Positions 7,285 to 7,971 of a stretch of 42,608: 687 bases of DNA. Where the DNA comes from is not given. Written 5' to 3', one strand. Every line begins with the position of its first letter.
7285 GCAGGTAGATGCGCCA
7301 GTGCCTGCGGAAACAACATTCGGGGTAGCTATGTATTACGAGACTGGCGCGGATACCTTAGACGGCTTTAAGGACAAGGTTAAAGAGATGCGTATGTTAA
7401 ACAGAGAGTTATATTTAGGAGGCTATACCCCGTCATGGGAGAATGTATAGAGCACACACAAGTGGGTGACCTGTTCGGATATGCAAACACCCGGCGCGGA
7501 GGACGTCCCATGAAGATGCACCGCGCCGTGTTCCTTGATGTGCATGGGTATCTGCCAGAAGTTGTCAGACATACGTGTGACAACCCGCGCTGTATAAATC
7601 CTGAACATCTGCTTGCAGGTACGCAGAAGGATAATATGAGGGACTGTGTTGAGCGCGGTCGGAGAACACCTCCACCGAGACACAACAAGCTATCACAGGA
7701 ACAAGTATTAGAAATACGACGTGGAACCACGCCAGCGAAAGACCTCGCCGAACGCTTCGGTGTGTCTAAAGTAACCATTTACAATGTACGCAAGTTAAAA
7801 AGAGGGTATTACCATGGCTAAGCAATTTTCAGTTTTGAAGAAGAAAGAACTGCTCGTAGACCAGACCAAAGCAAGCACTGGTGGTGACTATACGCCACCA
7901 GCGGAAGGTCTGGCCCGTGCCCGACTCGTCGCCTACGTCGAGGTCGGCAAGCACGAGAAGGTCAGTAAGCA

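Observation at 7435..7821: HNH endonuclease gene overlapping the 3' end of the DNA polymerase gene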

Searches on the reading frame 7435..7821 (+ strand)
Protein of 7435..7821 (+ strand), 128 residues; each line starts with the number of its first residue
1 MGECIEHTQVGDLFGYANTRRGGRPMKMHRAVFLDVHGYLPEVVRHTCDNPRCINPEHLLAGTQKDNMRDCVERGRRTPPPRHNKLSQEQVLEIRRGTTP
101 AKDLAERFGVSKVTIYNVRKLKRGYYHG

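Call 3: search_protein_families(library=pfam, proteins=[window:7435-7818:+], max_evalue=0.01)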
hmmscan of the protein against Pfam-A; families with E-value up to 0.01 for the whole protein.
window:7435-7818:+ (128 aa): 4 families
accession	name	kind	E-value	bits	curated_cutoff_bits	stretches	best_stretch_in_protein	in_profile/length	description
PF13392.12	HNH_3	-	2.3e-10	40.4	24.8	1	28-69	3-46/46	HNH endonuclease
PF02796.21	HTH_7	-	3.1e-05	24.4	23.8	1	84-117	7-40/45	Helix-turn-helix domain of resolvase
PF05551.17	zf-His_Me_endon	-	0.00018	22.1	27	1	43-68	66-91/131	Zinc-binding loop region of homing endonuclease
PF08279.18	HTH_11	-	0.00031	21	25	1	91-117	8-34/55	HTH domain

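Call 4: search_protein_families(library=phrogs, proteins=[window:7435-7818:+], max_evalue=0.001)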
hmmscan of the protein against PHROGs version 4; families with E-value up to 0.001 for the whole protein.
window:7435-7818:+ (128 aa): 8 families
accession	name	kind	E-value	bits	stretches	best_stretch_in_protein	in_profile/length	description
phrog_59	-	DNA, RNA and nucleotide metabolism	1.7e-26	94.6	1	1-124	155-271/423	HNH endonuclease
phrog_1872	-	DNA, RNA and nucleotide metabolism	2.4e-24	87.1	1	4-91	36-129/166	endonuclease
phrog_6254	-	DNA, RNA and nucleotide metabolism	9e-21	75.8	1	4-90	14-105/154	HNH endonuclease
phrog_1492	-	DNA, RNA and nucleotide metabolism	1.6e-12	48.3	1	20-79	104-167/414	HNH endonuclease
phrog_826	-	DNA, RNA and nucleotide metabolism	2.6e-12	47.9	1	3-78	84-167/281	HNH endonuclease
phrog_3593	-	DNA, RNA and nucleotide metabolism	1.5e-07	32.3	1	2-74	69-143/210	HNH endonuclease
phrog_99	-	DNA, RNA and nucleotide metabolism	4.8e-05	24.2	1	15-71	148-205/383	HNH endonuclease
phrog_664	-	DNA, RNA and nucleotide metabolism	0.00085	20.2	0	74-121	76-123/210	DNA binding protein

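Call 19: search_dna_similar(query=window:7435-7818:+, collection=phages, mode=protein, max_rows=60, max_evalue=1e-8)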
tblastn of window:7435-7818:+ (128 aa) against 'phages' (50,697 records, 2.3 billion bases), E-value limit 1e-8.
Records with a match: 1181; places in all: 1605; records where one place covers at least 80% of the query: 901.
Best place of each record, by identity: 60-80% 5; <60% 1176.
By first word of the organism name: Klebsiella 352; Escherichia 206; Acinetobacter 100; Salmonella 71; Gordonia 44; Pseudomonas 40; Yersinia 40; Bacillus 35; Xanthomonas 26; Pectobacterium 22; and 54 more.
By host as written in the record: Klebsiella pneumoniae 202; - 197; Escherichia coli 51; Acinetobacter baumannii 42; Gordonia terrae 3612 39; Klebsiella pneumoniae 135080 20; Escherichia coli rfaC 14; Mycobacterium smegmatis mc2 155 12; and 302 more.
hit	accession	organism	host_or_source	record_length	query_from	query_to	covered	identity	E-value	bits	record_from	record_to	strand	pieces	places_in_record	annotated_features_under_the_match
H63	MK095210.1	Pectobacterium phage Zenivior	Pectobacterium atrosepticum DSM18077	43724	1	122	95%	46.3%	6e-24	100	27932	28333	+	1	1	hypothetical protein | putative DNA exonuclease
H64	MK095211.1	Pectobacterium phage Zenivior_B1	Pectobacterium atrosepticum DSM18077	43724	1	122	95%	46.3%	6e-24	100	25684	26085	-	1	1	hypothetical protein | putative DNA exonuclease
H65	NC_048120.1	Pectobacterium phage Zenivior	Pectobacterium atrosepticum DSM18077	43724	1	122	95%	46.3%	6e-24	100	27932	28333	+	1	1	endonuclease | exonuclease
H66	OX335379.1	Klebsiella phage cp48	Sewage and Seine river water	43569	1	122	95%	46.2%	3e-13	139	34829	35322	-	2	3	record has no annotation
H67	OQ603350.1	Pseudomonas phage Ep017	Pseudomonas sp. KB1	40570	2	120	93%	46.0%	1e-22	97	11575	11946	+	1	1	record has no annotation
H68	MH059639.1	Dickeya phage Ninurta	Dickeya solani DSM 28711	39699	4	120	91%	46.7%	2e-24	102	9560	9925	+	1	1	HNH endonuclease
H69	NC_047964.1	Dickeya phage Ninurta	Dickeya solani DSM 28711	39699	4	120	91%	46.7%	2e-24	102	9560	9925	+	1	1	endonuclease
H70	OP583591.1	Xanthomonas phage F5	Xanthomonas perforans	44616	1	123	96%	44.0%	2e-20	91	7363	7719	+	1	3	hypothetical protein | DNA helicase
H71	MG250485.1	Pseudomonas phage Pf1 ERZ-2017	Pseudomonas fluorescens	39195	2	120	93%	45.2%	5e-22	96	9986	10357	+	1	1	hypothetical protein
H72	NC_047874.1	Pseudomonas phage Pf1 ERZ-2017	Pseudomonas fluorescens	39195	2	120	93%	45.2%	5e-22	96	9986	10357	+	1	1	endonuclease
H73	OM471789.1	Pseudomonas phage PCW2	Pseudomonas putida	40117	3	123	95%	44.0%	3e-23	99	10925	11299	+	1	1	HNH endonuclease | DNA-directed RNA polymerase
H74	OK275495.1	Xanthomonas phage R3-22-T1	Xanthomonas sp.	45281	1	123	96%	43.2%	8e-19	86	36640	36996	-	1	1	hypothetical protein | DNA helicase | DNA polymerase I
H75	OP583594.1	Xanthomonas phage P4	Xanthomonas perforans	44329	3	123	95%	43.9%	6e-20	89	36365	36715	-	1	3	none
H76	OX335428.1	Klebsiella phage mtp6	Sewage and Seine river water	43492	1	122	95%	43.3%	3e-23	99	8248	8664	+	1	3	record has no annotation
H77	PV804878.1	Klebsiella phage RMN1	Klebsiella pneumoniae ST147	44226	1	122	95%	43.3%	3e-23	99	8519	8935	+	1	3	HNH endonuclease | primase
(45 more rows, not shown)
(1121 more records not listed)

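Call 21: find_related_loci(query=window:7435-7818:+, collection=viral_contigs, flank=5000)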
Query window:7435-7818:+ (128 aa) in viral_contigs; peptide patterns used: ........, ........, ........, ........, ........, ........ (x = any residue, [..] = any of these).
141 stretches matched a pattern; 131 encode a relative of the query (tblastn E <= 1e-3); the best 80 are kept; 80 distinct loci.
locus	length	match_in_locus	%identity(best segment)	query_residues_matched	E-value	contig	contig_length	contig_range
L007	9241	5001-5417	43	1-122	2e-26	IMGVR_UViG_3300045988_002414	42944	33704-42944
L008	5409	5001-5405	43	1-118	8e-26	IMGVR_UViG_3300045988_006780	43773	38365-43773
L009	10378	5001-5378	43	1-118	1e-25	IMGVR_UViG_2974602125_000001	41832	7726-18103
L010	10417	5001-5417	42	1-122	1e-25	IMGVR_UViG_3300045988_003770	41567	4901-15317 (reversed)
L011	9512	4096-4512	42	1-122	2e-25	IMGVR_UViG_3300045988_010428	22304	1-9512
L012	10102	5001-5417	42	1-122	2e-25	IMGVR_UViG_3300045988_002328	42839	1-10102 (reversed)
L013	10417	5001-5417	41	1-122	4e-25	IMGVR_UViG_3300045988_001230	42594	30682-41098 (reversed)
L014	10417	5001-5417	42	1-122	5e-25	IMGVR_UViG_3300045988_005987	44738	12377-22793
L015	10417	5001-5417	41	1-122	9e-25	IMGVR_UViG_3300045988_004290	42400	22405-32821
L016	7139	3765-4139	44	2-122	1e-24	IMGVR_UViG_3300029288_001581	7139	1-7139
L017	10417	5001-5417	43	1-122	1e-24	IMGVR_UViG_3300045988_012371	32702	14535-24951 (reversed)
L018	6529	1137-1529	44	1-118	2e-24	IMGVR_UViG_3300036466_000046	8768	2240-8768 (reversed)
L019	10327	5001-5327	51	1-95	4e-24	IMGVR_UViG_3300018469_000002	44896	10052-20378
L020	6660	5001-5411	42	1-120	1e-23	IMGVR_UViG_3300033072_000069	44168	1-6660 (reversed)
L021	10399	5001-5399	40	3-122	1e-23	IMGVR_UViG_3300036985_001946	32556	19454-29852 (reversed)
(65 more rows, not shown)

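Call 22: find_encoding_contigs(protein=window:7435-7821:+, flank=6000, max_places=10)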
Protein window:7435-7821:+ (128 aa): no gene with exactly this product is on record in the collection.

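Call 23: find_homologous_proteins(query=window:7435-7818:+, max_evalue=1e-10)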
Query window:7435-7818:+ (128 aa): 269 proteins with E <= 1e-10 among 367 candidates; the best 120 are listed.
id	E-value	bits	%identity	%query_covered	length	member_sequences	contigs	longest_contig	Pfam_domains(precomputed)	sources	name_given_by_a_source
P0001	4.4e-78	278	94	100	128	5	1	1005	PF13392.13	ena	-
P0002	7.2e-35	138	56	99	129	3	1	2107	PF13392.13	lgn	-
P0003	2.1e-33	133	52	96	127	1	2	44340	PF13392.13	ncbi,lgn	-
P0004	1.6e-29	121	52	94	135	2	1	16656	PF13392.13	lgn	-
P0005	3.6e-29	120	52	97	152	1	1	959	PF13392.13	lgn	-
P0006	2.4e-28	117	50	98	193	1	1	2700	PF13392.13,PF05551.18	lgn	-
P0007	3.2e-28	117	50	92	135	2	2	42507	PF13392.13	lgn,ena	-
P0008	2.3e-27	114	49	97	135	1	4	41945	PF13392.13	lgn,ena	-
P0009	3.1e-27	113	50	94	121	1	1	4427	PF13392.13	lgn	-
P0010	1.0e-26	112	45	96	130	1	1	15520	PF13392.13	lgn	-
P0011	1.2e-26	112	46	100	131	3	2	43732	PF13392.13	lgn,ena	-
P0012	3.3e-26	110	48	97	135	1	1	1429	PF13392.13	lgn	-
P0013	2.4e-25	107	47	97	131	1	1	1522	PF13392.13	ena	-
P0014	2.9e-25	107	47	95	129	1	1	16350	PF13392.13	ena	-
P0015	2.7e-24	104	48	92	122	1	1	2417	PF13392.13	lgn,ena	-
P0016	4.1e-24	103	49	94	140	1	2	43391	PF13392.13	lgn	-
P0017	6.1e-24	103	44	95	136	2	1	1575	PF13392.13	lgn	-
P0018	6.4e-24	103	50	95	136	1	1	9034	PF13392.13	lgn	-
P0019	8.1e-24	102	47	94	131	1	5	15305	PF13392.13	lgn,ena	-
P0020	8.2e-24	102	44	98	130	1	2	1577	PF13392.13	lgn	-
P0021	8.9e-24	102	48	98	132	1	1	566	PF13392.13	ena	-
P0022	3.9e-23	100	46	98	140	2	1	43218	PF13392.13,PF05551.18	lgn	-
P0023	2.9e-22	97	45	91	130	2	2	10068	PF13392.13,PF05551.18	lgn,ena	-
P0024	4.3e-22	97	48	90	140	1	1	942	PF13392.13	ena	-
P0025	7.0e-22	96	47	95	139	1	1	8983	PF13392.13,PF05551.18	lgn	-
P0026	1.2e-21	95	47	91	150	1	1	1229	PF13392.13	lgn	-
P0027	1.3e-21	95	48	90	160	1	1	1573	PF13392.13,PF05551.18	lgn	-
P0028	1.3e-21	95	47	91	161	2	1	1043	PF13392.13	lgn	-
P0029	1.6e-21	95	46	94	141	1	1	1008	PF13392.13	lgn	-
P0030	2.5e-21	94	46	90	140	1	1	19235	PF13392.13,PF05551.18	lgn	-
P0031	2.9e-21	94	44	94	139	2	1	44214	PF13392.13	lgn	-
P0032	7.9e-21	93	44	92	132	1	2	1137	PF13392.13,PF05551.18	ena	-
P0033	8.8e-21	93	46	90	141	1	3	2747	PF13392.13,PF05551.18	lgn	-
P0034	1.3e-20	92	44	91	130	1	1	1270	PF13392.13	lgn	-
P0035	2.0e-20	91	46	90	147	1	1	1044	PF13392.13,PF05551.18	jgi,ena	-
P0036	2.2e-20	91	45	91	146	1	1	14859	PF13392.13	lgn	-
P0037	2.3e-20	91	45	90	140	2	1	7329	PF13392.13,PF05551.18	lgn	-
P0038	2.4e-20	91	50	81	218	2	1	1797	PF02796.22,PF13392.13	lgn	-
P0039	5.0e-20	90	45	92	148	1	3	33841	PF13392.13,PF05551.18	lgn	-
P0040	6.9e-20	90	44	91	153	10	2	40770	PF13392.13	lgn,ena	-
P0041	8.7e-20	89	46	91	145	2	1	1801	PF13392.13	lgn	-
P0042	1.2e-19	89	48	88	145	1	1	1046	PF13392.13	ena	-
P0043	1.2e-19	89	48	88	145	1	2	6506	PF13392.13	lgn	-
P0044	1.2e-19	89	43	95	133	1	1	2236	PF13392.13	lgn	-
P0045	1.3e-19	89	45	94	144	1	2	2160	PF13392.13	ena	-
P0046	1.4e-19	89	50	87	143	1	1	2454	PF13392.13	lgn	-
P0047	1.6e-19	89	58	59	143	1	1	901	PF13392.13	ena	-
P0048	2.6e-19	88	42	92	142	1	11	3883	PF13392.13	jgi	jgi:hypothetical protein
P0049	3.2e-19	88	43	99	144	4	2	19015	PF13392.13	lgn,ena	-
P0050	3.8e-19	87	57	59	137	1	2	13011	PF13392.13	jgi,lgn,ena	-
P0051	3.8e-19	87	42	95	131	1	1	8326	PF13392.13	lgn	-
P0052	4.8e-19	87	43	91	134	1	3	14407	PF13392.13,PF05551.18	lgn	-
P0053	6.5e-19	87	42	100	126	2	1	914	PF13392.13,PF05551.18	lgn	-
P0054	8.2e-19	86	51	74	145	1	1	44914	PF13392.13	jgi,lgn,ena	-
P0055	8.5e-19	86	44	94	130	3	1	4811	PF13392.13,PF05551.18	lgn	-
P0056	1.0e-18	86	45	91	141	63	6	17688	PF13392.13,PF05551.18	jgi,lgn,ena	jgi:hypothetical protein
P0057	1.0e-18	86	58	57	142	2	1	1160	PF13392.13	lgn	-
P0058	1.3e-18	86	57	60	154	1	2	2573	PF13392.13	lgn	-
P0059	1.3e-18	86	46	91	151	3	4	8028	PF13392.13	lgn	-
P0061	2.0e-18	85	45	92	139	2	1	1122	PF13392.13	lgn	-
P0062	2.8e-18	85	45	91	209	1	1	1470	PF13384.13,PF02796.22,PF13392.13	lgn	-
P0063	2.9e-18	84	44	92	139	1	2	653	PF13392.13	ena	-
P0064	3.0e-18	84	56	59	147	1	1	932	PF13392.13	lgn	-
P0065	3.1e-18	84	58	58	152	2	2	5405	PF13392.13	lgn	-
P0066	3.3e-18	84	42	90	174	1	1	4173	PF13392.13,PF05551.18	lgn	-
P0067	3.5e-18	84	42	92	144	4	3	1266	PF13392.13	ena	-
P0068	3.8e-18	84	45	88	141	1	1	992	PF13392.13,PF05551.18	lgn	-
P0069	4.3e-18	84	43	90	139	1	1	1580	PF13392.13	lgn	-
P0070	5.7e-18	84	45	88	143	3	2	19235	PF13392.13,PF05551.18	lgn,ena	-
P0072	7.6e-18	83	44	88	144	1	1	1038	PF13392.13,PF05551.18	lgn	-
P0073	8.2e-18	83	39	91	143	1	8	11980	PF13392.13,PF05551.18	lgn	-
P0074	8.9e-18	83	44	81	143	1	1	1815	PF13392.13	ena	-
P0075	9.4e-18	83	39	91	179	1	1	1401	PF13392.13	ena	-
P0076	1.2e-17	82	41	94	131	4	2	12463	PF13392.13,PF05551.18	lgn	-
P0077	1.4e-17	82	43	90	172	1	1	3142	PF13392.13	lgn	-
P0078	1.4e-17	82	43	92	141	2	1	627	PF13392.13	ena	-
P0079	1.4e-17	82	41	91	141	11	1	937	PF13392.13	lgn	-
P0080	1.6e-17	82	38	90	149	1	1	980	PF13392.13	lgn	-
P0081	1.6e-17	82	42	92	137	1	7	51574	PF13936.13,PF13392.13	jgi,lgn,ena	-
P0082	1.9e-17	82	40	91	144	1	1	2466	PF13392.13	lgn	-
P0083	1.9e-17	82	46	87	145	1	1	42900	PF13392.13,PF05551.18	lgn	-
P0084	2.0e-17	82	41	94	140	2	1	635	PF13392.13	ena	-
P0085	2.3e-17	82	58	59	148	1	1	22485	PF13392.13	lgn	-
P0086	2.7e-17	81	44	89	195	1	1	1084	PF13392.13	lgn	-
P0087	2.7e-17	81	43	94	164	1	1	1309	PF13392.13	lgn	-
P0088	2.8e-17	81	44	74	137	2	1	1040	PF13392.13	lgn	-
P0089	3.1e-17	81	44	91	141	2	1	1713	PF13392.13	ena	-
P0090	3.7e-17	81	56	57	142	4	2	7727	PF13392.13,PF05551.18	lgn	-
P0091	4.2e-17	81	46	80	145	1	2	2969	PF13392.13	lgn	-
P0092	4.2e-17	81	43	99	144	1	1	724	PF13392.13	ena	-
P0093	4.8e-17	81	52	59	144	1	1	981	PF13392.13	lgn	-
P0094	5.1e-17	80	56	59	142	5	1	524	PF13392.13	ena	-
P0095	5.3e-17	80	45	98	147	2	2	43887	PF13392.13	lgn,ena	-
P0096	5.5e-17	80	44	92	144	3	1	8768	PF13392.13,PF05551.18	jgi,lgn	jgi:hypothetical protein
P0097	5.5e-17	80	41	93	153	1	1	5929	PF13392.13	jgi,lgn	jgi:hypothetical protein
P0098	6.1e-17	80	44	91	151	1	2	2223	PF13392.13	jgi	jgi:hypothetical protein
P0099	6.4e-17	80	45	70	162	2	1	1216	PF13392.13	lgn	-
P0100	7.1e-17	80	42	94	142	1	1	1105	PF13392.13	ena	-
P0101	7.2e-17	80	42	95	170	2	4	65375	PF13392.13,PF05551.18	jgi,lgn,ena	-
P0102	8.4e-17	80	44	90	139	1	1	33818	PF13392.13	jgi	-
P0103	9.5e-17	80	47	74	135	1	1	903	PF13392.13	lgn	-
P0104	1.0e-16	79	37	97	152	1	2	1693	PF13392.13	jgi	jgi:HNH endonuclease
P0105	1.2e-16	79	41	93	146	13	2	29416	PF13392.13,PF05551.18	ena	-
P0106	1.2e-16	79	42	92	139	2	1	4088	PF13392.13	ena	-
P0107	1.2e-16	79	44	92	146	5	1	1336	PF13392.13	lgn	-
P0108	1.2e-16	79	42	94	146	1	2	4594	PF13392.13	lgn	-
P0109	1.2e-16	79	44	94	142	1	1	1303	PF13392.13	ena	-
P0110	1.4e-16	79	43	87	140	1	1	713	PF13392.13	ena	-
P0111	1.7e-16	79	43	94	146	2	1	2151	PF13392.13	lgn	-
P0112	1.9e-16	79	44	89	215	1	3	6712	PF13392.13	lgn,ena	-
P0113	1.9e-16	79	43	95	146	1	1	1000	PF13392.13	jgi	jgi:hypothetical protein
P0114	2.0e-16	79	56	57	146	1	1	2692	PF13392.13,PF05551.18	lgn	-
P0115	2.1e-16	78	53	62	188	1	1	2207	PF13392.13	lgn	-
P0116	2.1e-16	78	43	92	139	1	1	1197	PF13392.13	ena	-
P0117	2.1e-16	78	43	95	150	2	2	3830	PF13392.13,PF05551.18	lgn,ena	-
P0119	2.5e-16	78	43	83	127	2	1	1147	PF13392.13,PF05551.18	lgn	-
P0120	2.7e-16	78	40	92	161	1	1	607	PF13392.13,PF05551.18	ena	-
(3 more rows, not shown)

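Call 24: find_encoding_contigs(protein=P0001, flank=6000, max_places=10)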
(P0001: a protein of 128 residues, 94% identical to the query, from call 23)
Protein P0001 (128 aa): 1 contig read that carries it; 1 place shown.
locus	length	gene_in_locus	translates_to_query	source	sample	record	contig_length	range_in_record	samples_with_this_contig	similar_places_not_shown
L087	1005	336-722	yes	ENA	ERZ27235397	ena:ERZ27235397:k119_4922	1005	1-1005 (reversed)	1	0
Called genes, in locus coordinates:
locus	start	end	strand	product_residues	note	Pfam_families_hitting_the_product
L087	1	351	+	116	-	?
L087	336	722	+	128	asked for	PF13392:HNH_3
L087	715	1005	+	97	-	?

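Call 25: find_encoding_contigs(protein=P0003, flank=6000, max_places=4)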
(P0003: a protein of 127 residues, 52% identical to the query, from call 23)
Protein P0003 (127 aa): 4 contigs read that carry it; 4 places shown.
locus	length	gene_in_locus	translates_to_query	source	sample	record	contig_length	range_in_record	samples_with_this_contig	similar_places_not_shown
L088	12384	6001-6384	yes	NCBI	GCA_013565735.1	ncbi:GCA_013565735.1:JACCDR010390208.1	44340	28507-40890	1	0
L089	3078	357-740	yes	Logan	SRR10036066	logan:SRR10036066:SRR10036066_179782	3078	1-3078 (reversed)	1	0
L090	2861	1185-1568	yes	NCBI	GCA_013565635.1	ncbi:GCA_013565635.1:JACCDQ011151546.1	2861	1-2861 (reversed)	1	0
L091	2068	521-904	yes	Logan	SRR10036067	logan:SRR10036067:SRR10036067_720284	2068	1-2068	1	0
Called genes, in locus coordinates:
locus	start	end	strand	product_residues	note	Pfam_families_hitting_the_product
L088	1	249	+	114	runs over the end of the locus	-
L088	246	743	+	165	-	-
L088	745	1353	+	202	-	PF13365:Trypsin_2 (weak)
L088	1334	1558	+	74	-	-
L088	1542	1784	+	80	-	-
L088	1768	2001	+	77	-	-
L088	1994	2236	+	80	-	-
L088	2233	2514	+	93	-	-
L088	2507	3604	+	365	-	-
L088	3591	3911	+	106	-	-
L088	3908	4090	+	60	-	-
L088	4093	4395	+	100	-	-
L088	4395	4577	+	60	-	-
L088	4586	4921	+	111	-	-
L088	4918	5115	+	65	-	-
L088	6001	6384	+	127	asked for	PF13392:HNH_3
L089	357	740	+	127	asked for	PF13392:HNH_3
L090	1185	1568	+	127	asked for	PF13392:HNH_3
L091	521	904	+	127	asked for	PF13392:HNH_3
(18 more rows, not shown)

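Call 26: find_encoding_contigs(protein=P0002, flank=6000, max_places=4)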
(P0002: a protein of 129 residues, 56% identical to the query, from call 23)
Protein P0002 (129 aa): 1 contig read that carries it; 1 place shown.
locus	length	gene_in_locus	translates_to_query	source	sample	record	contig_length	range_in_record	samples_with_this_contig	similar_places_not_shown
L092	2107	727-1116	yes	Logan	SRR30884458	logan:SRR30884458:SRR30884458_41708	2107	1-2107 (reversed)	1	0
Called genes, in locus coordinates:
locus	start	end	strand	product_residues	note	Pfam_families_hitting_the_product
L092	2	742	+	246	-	?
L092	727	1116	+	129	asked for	PF13392:HNH_3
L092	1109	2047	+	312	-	-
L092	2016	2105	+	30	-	?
